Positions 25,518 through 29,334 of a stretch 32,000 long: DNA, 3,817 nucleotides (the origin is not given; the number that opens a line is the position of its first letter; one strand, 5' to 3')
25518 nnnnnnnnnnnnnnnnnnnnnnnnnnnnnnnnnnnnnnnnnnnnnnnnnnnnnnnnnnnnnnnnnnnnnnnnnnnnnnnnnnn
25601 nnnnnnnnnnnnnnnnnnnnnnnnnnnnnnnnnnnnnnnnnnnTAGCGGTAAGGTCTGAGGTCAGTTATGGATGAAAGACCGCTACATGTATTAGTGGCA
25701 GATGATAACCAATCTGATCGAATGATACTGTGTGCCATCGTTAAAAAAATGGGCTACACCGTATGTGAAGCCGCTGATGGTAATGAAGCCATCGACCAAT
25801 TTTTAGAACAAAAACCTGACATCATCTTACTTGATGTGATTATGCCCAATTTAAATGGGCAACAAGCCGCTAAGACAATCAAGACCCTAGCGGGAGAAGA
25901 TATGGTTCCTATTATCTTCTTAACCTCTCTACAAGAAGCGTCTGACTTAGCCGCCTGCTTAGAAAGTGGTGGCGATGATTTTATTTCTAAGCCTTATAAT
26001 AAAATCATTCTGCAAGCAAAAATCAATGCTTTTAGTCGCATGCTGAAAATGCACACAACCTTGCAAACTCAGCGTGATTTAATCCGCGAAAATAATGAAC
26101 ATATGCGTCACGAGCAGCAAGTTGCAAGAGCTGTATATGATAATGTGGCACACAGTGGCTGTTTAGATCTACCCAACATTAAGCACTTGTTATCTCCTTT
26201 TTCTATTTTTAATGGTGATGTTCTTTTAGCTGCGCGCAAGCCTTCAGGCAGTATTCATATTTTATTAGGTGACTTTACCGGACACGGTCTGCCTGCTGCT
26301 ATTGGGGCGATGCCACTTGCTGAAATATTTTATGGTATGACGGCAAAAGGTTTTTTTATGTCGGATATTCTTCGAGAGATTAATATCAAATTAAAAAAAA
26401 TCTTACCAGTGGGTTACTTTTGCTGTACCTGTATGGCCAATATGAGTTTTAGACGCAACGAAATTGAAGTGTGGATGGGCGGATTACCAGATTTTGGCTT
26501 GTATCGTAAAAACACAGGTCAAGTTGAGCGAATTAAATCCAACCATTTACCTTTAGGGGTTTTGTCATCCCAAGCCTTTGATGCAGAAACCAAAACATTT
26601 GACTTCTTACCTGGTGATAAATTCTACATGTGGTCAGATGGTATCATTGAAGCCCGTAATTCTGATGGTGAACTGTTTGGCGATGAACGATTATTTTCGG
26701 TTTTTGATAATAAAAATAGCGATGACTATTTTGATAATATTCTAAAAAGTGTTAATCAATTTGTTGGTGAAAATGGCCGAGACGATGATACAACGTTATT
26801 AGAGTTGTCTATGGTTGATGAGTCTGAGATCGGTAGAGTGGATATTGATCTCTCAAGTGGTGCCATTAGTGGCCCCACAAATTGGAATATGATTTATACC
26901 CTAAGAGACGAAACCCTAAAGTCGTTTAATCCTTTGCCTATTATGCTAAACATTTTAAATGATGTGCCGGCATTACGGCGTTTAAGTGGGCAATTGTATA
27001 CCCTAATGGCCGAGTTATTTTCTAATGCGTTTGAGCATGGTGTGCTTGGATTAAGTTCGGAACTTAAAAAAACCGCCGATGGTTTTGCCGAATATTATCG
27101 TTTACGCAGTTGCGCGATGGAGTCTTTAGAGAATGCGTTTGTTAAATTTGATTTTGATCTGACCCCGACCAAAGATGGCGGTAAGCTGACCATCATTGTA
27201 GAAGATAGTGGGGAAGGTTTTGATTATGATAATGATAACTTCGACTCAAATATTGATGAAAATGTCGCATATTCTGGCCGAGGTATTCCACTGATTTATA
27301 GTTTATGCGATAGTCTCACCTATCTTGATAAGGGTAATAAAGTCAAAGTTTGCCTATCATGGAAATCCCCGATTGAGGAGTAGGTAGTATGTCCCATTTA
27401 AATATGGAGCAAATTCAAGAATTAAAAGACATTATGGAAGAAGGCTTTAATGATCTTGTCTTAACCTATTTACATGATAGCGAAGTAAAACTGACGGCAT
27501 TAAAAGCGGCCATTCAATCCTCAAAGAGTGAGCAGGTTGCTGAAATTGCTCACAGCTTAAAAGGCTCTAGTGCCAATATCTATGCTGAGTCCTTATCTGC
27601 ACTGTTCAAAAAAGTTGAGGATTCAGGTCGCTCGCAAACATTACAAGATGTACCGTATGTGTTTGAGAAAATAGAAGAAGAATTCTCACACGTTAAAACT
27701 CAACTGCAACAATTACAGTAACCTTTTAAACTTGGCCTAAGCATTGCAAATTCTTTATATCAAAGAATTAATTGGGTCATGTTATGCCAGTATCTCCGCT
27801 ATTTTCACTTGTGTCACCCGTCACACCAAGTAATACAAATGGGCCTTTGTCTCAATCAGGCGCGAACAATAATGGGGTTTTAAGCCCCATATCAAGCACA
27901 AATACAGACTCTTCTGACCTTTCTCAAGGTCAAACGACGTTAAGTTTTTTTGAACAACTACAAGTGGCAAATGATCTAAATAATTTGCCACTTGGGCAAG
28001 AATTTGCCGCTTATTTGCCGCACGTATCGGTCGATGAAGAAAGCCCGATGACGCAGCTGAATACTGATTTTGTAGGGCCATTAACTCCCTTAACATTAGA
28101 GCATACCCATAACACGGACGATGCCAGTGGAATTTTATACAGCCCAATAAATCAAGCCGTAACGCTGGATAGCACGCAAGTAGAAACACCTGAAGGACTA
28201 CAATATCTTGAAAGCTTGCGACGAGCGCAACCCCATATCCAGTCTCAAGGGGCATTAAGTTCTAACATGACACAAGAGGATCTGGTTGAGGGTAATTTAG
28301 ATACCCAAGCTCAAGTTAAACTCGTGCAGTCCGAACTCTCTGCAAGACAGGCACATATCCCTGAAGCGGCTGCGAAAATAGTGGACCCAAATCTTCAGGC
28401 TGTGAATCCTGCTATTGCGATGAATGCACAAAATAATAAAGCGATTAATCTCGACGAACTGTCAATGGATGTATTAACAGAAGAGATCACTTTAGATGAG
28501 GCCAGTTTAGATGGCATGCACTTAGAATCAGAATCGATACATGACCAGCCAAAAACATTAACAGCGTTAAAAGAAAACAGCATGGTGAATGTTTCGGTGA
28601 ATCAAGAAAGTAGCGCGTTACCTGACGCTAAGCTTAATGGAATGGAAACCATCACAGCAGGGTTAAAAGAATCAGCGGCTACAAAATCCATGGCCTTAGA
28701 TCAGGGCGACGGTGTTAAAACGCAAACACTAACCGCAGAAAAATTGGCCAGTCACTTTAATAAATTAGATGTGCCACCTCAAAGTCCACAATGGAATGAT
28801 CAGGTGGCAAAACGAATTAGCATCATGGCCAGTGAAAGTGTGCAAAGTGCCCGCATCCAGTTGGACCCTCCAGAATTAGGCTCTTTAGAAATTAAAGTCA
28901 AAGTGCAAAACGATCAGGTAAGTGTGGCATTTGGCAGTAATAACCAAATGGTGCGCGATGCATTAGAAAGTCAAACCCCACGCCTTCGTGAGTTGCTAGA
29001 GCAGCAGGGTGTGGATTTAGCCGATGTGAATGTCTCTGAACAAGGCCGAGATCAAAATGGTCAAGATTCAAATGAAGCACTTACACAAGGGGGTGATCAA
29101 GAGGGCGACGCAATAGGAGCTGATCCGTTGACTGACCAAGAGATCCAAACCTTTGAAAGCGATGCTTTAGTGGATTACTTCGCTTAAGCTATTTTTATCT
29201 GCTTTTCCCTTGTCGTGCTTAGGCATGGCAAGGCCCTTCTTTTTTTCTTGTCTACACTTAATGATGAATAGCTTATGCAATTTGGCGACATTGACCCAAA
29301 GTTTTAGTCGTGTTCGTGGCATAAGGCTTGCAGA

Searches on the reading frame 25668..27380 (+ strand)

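Call 12: search_protein_families(library=pfam, proteins=[window:25668-27380:+], max_evalue=0.001)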
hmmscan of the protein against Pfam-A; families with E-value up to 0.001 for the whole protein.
window:25668-27380:+ (571 aa): 4 families
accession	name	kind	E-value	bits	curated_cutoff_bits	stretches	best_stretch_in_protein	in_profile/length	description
PF07228.17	SpoIIE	-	2.5e-38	132.4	25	1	193-380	2-189/192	Stage II sporulation protein E (SpoIIE)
PF00072.30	Response_reg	-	3.1e-24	85.7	30.2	1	8-119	1-110/111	Response regulator receiver domain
PF13581.12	HATPase_c_2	-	1.9e-09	38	27.4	1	447-561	36-125/127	Histidine kinase-like ATPase domain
PF23198.2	PDE8A_N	-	0.00018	21.9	29.6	1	8-89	15-95/147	PDE8A-like, N-terminal domain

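Call 45: search_protein_families(library=ncbifam, proteins=[window:25668-27380:+], max_evalue=0.001)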
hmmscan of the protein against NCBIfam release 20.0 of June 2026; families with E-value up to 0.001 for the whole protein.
window:25668-27380:+ (571 aa): 93 families (the best 25 are shown)
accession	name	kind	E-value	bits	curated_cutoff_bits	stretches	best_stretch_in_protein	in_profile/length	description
NF007135.0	PRK09581.1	equivalog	2.6e-28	99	474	1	7-142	4-139/457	PleD family two-component system response regulator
NF045944.1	ResRegRpaBCyano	equivalog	4.9e-28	98.1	330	1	9-134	1-123/229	response regulator transcription factor RpaB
NF040689.1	MtrAB_MtrA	equivalog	3.1e-24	85.5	300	1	8-132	1-122/219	MtrAB system response regulator MtrA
TIGR02154.1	PhoB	equivalog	8.5e-24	84.1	296.2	1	7-129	4-126/226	phosphate regulon transcriptional regulator PhoB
NF041733.1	resp_reg_CseB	equivalog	9.2e-24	84.1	350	1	7-141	2-132/228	two-component system response regulator CseB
NF053854.1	RespRegPhoBBctds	equivalog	3.4e-21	75.6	270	1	8-135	1-129/225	two-component system response regulator PhoB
NF041880.1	EPS_EpsF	equivalog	3.4e-21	75.3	900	1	12-153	2-144/492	response regulator EpsF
NF051850.1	RespRegRprY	equivalog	6.8e-20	71.5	370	1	2-130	2-127/234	response regulator transcription factor RprY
NF033120.0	vanR_FM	exception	1.2e-19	70.9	460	1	5-157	3-152/231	vancomycin resistance response regulator transcription factor, VanR-F/VanR-M family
NF040534.1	resp_reg_YycF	equivalog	1.8e-19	69.9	340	1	7-134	2-126/231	response regulator YycF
NF008099.0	PRK10841.1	equivalog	7.3e-19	67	920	1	5-126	824-943/949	two-component system sensor histidine kinase RcsC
NF008469.0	PRK11361.1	equivalog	8e-18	64.4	714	1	7-145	6-139/461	acetoacetate metabolism transcriptional regulator AtoC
NF007546.0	PRK10161.1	equivalog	1e-17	64.5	471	1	7-126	4-123/229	phosphate response regulator transcription factor PhoB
NF008318.0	PRK11107.1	equivalog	1.1e-17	63.4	890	1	3-139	665-801/920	two-component sensor histidine kinase BarA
NF041367.1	CheY_Halo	equivalog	1.7e-17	63.9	200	1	8-119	1-110/114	chemotaxis protein CheY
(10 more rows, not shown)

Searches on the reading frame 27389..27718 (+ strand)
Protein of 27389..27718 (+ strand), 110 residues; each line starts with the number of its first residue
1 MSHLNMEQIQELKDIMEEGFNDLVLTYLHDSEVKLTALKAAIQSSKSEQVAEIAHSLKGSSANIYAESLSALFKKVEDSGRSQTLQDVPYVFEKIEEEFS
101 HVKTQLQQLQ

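Call 12: search_protein_families(library=pfam, proteins=[window:27389-27718:+], max_evalue=0.001)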
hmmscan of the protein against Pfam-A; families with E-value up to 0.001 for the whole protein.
window:27389-27718:+ (110 aa): 1 family
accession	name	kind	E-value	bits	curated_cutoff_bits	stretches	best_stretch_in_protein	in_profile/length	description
PF01627.28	Hpt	-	2.3e-11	44.2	24.6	1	23-103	2-82/84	Hpt domain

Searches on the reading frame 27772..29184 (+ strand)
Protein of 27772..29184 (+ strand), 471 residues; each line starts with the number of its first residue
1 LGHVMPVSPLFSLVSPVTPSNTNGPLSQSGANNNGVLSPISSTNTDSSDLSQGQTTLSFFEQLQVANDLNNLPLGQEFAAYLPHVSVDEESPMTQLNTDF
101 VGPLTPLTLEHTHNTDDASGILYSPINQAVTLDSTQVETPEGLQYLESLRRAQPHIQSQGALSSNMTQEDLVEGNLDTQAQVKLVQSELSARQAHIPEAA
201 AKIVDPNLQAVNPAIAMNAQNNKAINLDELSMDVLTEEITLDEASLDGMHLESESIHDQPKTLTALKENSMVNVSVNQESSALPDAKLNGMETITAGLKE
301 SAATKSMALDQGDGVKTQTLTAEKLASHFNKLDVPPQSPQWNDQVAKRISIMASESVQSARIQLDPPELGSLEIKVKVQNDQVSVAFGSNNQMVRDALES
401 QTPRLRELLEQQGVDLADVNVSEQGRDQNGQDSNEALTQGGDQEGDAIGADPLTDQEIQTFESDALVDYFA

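Call 12: search_protein_families(library=pfam, proteins=[window:27772-29184:+], max_evalue=0.001)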
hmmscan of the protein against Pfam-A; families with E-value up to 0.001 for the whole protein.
window:27772-29184:+ (471 aa): 1 family
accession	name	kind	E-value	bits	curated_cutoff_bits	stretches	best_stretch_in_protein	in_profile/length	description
PF02120.21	Flg_hook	-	1.1e-25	89.7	29.8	1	347-429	2-84/85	Flagellar hook-length control protein FliK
